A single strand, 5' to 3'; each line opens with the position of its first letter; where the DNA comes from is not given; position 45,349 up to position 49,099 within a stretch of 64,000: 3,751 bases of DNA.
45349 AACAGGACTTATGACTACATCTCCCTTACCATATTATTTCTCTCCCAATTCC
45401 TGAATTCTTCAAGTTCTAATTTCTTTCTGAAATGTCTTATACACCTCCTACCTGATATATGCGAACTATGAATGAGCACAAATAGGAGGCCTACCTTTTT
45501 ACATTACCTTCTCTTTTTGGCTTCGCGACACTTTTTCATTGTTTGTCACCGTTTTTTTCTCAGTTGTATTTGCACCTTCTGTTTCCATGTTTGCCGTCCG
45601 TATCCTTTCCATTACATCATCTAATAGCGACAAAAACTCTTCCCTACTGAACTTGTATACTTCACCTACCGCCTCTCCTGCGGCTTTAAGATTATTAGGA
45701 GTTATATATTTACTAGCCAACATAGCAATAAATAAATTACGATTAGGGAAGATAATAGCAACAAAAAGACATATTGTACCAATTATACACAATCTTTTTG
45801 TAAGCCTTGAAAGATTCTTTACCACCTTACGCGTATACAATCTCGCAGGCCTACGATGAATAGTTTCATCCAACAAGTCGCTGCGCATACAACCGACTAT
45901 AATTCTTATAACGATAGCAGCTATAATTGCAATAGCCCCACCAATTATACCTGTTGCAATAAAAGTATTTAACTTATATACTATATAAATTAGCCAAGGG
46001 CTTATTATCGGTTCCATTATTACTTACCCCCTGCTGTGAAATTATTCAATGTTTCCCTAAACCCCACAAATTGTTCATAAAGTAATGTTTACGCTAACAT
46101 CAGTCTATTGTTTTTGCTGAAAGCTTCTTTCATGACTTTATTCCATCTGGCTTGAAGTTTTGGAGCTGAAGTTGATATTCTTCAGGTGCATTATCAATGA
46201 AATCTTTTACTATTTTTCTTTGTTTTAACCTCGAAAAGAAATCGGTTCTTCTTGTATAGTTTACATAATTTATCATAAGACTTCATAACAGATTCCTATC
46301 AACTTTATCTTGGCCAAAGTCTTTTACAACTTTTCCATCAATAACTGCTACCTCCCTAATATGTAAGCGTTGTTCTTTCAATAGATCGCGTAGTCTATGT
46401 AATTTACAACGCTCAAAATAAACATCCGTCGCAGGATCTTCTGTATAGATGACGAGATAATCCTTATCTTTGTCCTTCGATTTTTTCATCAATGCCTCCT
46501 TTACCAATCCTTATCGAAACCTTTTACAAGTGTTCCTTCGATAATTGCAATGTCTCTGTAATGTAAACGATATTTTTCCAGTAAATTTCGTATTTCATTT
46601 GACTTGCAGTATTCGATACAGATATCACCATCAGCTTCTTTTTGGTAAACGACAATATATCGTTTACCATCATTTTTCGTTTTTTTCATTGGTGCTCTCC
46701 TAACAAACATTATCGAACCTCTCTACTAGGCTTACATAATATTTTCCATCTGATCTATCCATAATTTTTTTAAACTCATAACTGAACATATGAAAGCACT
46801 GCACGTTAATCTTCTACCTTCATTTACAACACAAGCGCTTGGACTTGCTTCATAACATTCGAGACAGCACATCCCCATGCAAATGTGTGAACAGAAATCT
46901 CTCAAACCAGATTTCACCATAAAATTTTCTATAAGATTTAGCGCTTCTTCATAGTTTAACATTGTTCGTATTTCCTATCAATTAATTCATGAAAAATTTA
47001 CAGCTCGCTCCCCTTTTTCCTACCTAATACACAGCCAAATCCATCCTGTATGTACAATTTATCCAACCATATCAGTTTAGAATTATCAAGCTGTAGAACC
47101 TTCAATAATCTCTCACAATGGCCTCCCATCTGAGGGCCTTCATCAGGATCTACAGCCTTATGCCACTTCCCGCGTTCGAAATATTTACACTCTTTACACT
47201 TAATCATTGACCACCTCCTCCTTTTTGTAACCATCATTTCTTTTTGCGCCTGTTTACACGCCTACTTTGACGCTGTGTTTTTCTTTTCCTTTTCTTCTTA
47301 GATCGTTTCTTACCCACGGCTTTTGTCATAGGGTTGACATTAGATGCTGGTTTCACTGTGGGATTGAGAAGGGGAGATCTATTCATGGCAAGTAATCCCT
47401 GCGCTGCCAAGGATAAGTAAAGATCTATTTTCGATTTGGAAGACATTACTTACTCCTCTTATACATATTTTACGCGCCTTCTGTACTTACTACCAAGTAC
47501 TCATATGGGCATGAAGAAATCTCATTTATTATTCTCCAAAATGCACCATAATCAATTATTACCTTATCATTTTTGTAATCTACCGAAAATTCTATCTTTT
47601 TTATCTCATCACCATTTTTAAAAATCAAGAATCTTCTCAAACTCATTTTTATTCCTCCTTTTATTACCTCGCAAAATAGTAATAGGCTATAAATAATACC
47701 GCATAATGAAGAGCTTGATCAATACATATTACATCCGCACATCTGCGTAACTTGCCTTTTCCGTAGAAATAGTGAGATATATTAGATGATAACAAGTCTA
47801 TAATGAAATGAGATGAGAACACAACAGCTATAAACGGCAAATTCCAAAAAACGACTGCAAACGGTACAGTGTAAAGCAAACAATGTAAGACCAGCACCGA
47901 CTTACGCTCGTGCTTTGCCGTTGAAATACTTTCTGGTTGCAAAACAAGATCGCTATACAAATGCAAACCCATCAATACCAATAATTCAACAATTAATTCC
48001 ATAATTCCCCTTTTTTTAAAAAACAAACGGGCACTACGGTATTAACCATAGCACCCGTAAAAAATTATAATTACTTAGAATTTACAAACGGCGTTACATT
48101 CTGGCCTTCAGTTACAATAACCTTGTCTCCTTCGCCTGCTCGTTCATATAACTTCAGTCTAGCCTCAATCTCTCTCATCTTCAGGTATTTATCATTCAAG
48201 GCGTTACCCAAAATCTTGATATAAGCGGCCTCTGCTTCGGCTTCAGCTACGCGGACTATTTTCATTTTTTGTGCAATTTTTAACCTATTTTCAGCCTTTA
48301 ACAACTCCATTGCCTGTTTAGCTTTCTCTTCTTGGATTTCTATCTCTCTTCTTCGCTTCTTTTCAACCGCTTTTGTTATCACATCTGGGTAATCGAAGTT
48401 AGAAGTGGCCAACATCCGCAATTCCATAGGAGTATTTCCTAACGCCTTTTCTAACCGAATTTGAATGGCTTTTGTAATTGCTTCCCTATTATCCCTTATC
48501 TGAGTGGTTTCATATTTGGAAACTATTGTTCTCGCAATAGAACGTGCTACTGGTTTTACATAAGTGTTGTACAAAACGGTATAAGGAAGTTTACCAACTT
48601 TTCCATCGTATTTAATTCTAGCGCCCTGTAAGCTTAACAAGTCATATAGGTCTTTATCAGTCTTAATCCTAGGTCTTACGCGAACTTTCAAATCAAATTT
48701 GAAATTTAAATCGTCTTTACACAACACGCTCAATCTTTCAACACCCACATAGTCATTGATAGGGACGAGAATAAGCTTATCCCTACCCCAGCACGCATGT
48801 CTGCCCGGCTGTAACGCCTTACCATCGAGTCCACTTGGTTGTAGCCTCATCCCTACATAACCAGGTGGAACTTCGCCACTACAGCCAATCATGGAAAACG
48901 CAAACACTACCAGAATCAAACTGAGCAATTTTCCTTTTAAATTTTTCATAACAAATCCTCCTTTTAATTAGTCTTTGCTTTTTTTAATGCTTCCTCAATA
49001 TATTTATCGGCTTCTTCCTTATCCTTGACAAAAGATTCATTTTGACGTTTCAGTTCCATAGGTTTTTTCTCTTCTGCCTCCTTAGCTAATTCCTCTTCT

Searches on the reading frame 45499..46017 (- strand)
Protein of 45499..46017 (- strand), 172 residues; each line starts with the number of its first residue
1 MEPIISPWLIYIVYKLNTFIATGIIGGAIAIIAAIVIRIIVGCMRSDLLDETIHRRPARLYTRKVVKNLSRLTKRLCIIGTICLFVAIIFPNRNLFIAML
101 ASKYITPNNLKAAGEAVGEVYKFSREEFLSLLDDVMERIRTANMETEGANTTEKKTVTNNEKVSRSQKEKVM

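Call 11: search_protein_families(library=phrogs, proteins=[window:45499-46017:-], max_evalue=0.001)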
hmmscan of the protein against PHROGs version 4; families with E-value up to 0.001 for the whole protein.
window:45499-46017:- (172 aa): 1 family
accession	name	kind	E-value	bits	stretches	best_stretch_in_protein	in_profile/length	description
phrog_3878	-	unknown function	1.2e-09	39.4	1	4-118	1-103/129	-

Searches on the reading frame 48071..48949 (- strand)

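Call 11: search_protein_families(library=phrogs, proteins=[window:48071-48949:-], max_evalue=0.001)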
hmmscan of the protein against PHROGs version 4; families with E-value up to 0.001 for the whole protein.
window:48071-48949:- (292 aa): 1 family
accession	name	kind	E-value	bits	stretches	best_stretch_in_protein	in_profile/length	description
phrog_200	-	other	1.9e-35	123.7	1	2-290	78-358/379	lipoprotein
